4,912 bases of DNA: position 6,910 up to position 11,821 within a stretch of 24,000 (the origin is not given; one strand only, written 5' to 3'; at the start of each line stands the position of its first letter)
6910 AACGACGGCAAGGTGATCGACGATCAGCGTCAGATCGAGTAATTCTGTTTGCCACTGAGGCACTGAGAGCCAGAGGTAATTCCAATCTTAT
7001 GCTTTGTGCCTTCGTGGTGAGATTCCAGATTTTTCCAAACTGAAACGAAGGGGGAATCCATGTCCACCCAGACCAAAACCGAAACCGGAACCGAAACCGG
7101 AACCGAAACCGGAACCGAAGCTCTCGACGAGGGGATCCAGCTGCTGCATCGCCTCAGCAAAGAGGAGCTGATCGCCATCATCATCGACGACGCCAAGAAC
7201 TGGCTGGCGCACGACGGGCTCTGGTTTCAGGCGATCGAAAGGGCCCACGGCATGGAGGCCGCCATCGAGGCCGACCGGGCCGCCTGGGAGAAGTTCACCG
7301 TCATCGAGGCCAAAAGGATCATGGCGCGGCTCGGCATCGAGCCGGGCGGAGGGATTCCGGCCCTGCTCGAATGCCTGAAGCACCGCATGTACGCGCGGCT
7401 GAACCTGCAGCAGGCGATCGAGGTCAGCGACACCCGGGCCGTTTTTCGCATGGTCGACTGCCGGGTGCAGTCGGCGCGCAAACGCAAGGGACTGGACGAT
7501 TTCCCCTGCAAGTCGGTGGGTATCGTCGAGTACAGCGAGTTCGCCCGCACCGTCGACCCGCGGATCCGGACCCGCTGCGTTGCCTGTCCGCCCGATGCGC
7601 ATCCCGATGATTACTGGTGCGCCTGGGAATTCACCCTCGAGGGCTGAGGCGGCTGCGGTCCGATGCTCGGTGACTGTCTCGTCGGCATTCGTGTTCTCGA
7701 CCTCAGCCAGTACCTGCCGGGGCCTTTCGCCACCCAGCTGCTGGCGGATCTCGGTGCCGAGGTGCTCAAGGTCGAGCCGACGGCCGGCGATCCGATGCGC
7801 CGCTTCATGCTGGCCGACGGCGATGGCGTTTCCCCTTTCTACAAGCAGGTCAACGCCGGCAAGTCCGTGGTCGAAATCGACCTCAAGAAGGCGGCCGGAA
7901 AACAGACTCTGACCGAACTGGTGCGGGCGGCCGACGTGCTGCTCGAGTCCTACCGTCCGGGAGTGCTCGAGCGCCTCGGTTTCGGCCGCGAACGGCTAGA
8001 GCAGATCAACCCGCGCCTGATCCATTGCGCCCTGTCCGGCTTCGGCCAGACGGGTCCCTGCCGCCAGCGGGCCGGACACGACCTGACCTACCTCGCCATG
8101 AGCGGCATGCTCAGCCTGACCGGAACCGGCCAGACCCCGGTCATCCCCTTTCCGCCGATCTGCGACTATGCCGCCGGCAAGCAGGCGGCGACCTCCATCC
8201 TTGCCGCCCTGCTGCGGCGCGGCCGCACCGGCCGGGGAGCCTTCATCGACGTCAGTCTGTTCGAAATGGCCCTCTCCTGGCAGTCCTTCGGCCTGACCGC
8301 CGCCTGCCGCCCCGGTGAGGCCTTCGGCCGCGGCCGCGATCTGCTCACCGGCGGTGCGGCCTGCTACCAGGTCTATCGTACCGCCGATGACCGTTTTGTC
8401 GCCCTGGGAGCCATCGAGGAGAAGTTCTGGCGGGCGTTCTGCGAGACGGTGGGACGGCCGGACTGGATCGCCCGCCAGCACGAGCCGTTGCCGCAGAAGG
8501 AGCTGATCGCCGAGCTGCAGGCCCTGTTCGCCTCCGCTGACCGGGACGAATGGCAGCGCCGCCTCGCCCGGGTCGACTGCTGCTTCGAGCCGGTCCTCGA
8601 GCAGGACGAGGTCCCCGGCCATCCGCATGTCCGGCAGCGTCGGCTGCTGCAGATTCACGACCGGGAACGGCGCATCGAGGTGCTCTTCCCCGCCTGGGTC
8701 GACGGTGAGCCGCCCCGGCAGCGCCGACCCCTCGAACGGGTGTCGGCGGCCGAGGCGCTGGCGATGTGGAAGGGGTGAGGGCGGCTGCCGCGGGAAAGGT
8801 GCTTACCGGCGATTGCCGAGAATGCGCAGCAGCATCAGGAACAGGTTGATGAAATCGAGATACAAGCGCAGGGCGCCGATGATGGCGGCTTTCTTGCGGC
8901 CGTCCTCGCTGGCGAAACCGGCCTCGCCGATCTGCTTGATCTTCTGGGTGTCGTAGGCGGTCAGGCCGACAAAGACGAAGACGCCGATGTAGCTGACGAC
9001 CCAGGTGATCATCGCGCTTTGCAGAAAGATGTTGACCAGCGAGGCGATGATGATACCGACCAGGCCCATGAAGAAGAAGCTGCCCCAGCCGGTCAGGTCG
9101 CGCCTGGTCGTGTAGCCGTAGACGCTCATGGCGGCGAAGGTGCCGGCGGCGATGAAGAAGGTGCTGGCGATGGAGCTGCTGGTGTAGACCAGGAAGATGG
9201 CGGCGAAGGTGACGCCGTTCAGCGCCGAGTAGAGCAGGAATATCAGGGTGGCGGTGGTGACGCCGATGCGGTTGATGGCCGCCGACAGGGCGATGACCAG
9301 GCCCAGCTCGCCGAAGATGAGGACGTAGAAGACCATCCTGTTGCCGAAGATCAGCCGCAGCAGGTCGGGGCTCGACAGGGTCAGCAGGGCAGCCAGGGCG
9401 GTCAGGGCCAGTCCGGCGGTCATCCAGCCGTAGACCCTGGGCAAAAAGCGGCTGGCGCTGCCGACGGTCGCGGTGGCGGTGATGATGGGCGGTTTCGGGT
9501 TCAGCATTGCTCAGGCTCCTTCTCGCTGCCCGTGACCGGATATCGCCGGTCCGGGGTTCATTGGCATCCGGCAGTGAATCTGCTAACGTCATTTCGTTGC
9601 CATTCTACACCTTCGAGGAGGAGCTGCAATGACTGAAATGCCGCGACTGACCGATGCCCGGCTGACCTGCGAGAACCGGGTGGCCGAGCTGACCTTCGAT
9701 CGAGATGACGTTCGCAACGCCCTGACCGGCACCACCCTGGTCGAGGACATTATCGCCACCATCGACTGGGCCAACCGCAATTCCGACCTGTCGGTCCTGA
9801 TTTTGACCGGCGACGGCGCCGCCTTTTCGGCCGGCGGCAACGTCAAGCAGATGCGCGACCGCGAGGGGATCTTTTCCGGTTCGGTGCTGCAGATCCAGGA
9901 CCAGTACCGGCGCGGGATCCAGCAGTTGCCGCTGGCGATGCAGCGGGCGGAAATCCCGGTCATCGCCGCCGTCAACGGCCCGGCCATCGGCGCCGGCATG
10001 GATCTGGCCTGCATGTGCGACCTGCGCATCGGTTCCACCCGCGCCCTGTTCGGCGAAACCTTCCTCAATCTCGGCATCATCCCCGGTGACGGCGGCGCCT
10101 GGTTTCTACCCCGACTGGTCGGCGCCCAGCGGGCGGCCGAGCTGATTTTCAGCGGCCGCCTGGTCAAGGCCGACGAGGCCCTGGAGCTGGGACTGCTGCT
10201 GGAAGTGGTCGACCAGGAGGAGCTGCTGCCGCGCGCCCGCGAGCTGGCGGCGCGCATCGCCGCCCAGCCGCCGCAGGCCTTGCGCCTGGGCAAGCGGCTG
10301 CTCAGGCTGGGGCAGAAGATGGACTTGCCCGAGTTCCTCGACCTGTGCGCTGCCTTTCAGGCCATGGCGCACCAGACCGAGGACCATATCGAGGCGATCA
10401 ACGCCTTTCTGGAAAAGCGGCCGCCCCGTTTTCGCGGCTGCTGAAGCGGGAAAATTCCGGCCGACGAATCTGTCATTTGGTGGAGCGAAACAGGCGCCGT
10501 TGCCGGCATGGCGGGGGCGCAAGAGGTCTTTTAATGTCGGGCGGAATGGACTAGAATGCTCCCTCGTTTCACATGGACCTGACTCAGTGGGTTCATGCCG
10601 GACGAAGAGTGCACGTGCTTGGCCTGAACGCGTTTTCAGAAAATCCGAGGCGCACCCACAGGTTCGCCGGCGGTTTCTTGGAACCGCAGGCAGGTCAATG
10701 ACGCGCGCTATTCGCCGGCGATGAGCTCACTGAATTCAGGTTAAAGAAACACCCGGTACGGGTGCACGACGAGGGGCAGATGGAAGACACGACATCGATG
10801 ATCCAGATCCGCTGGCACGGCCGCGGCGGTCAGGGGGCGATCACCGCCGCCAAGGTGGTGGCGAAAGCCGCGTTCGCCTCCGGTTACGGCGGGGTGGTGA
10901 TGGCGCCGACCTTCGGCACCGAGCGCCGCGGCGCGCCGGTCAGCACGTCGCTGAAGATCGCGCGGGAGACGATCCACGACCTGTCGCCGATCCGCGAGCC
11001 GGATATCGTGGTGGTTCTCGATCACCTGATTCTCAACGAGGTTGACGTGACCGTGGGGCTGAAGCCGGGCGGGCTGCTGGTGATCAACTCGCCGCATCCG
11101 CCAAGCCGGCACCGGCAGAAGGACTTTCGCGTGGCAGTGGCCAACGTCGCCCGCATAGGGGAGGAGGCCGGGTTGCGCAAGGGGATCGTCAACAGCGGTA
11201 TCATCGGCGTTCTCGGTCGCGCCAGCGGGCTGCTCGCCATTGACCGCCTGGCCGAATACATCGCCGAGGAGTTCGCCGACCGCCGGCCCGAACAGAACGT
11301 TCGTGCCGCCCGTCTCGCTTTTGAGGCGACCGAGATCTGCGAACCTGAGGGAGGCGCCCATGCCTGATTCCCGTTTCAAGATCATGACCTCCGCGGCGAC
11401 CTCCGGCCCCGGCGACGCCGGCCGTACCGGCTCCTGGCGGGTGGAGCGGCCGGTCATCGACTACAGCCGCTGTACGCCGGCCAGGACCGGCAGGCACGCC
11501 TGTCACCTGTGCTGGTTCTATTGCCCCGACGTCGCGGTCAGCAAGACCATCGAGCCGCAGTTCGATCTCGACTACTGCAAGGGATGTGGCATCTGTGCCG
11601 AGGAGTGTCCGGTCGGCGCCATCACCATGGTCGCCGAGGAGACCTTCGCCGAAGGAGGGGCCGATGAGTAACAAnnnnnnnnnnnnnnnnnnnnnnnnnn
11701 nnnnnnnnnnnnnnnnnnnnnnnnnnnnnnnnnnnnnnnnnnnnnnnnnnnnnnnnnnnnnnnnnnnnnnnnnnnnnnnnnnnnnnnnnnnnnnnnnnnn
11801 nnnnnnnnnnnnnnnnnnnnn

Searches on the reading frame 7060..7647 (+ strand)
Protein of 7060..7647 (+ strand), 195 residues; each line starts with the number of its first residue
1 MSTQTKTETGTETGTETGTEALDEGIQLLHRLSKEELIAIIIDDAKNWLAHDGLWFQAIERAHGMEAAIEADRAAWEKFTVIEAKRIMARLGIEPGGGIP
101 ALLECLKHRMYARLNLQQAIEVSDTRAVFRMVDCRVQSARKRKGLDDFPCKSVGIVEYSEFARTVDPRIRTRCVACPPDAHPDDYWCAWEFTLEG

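Call 10: search_protein_families(library=pfam, proteins=[window:7060-7647:+], max_evalue=0.0001)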
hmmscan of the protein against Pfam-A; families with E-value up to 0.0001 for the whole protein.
window:7060-7647:+ (195 aa): 1 family
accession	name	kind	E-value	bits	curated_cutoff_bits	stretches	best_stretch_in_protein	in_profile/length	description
PF19620.4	DUF6125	-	7.9e-93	309.3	27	1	31-193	2-164/164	Family of unknown function (DUF6125)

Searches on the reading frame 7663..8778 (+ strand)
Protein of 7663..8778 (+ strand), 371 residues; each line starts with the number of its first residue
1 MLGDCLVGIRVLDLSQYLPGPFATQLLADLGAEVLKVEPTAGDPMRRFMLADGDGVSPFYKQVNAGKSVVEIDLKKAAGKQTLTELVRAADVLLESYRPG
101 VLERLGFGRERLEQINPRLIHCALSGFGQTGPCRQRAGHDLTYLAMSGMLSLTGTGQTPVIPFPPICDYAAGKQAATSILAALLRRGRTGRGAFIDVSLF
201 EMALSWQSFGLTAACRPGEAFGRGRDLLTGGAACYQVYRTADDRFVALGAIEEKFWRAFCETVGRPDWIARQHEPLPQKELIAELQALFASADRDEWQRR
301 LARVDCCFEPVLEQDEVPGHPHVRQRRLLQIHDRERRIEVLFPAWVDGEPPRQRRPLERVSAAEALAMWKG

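Call 10: search_protein_families(library=pfam, proteins=[window:7663-8778:+], max_evalue=0.0001)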
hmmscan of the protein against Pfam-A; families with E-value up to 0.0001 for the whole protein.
window:7663-8778:+ (371 aa): 1 family
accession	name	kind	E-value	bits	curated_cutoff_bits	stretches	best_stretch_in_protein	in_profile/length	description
PF02515.22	CoA_transf_3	-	2.6e-105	353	23.3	1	6-355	1-357/366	CoA-transferase family III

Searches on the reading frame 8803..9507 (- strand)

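Call 10: search_protein_families(library=pfam, proteins=[window:8803-9507:-], max_evalue=0.0001)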
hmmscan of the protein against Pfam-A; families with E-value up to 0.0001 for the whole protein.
window:8803-9507:- (234 aa): 1 family
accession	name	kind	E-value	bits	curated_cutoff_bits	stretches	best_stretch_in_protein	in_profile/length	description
PF01027.25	Bax1-I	-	4e-62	210.1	34.1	1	20-230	2-207/207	Inhibitor of apoptosis-promoting Bax1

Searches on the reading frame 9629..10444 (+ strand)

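Call 11: search_protein_families(library=pfam, proteins=[window:9629-10444:+], max_evalue=0.0001)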
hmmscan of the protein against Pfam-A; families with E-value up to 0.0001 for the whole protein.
window:9629-10444:+ (271 aa): 2 families
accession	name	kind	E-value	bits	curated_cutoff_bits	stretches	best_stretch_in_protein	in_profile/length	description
PF00378.25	ECH_1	-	1.2e-51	176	27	1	15-269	3-249/251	Enoyl-CoA hydratase/isomerase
PF16113.10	ECH_2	-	3.8e-22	79.7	27.2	1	20-199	3-177/335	Enoyl-CoA hydratase/isomerase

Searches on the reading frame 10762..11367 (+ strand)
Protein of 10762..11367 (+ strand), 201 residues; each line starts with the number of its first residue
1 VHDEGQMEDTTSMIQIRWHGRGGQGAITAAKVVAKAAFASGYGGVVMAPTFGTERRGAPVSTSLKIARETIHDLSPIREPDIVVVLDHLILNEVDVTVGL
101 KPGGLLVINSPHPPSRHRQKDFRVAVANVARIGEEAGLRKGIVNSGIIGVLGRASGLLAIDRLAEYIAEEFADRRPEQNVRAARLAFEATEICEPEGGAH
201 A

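Call 11: search_protein_families(library=pfam, proteins=[window:10762-11367:+], max_evalue=0.0001)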
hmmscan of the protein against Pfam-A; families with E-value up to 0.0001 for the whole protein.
window:10762-11367:+ (201 aa): 1 family
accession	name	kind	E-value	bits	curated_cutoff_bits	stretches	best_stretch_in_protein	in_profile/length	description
PF01558.24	POR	-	1.1e-31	110.8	27.4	1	22-188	1-173/173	Pyruvate ferredoxin/flavodoxin oxidoreductase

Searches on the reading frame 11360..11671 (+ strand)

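Call 11: search_protein_families(library=pfam, proteins=[window:11360-11671:+], max_evalue=0.0001)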
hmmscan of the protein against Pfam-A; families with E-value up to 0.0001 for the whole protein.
window:11360-11671:+ (103 aa): 7 families
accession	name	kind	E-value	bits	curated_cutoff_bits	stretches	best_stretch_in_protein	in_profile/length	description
PF00037.32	Fer4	-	4.5e-11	42.5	21.1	1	66-89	1-24/24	4Fe-4S binding domain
PF12837.12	Fer4_6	-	4.2e-07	30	25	1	66-88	2-24/24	4Fe-4S binding domain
PF13484.11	Fer4_16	-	1.8e-06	29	30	0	73-94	2-22/66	4Fe-4S double cluster binding domain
PF12838.12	Fer4_7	-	2.9e-06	28.1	27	0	73-93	2-22/52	4Fe-4S dicluster domain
PF14697.11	Fer4_21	-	8.1e-06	26.3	35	1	47-90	10-59/59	4Fe-4S dicluster domain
PF13187.11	Fer4_9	-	1.4e-05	25.5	27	0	72-97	1-26/52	4Fe-4S dicluster domain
PF12797.12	Fer4_2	-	6.3e-05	23.1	24.5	0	67-85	4-22/22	4Fe-4S binding domain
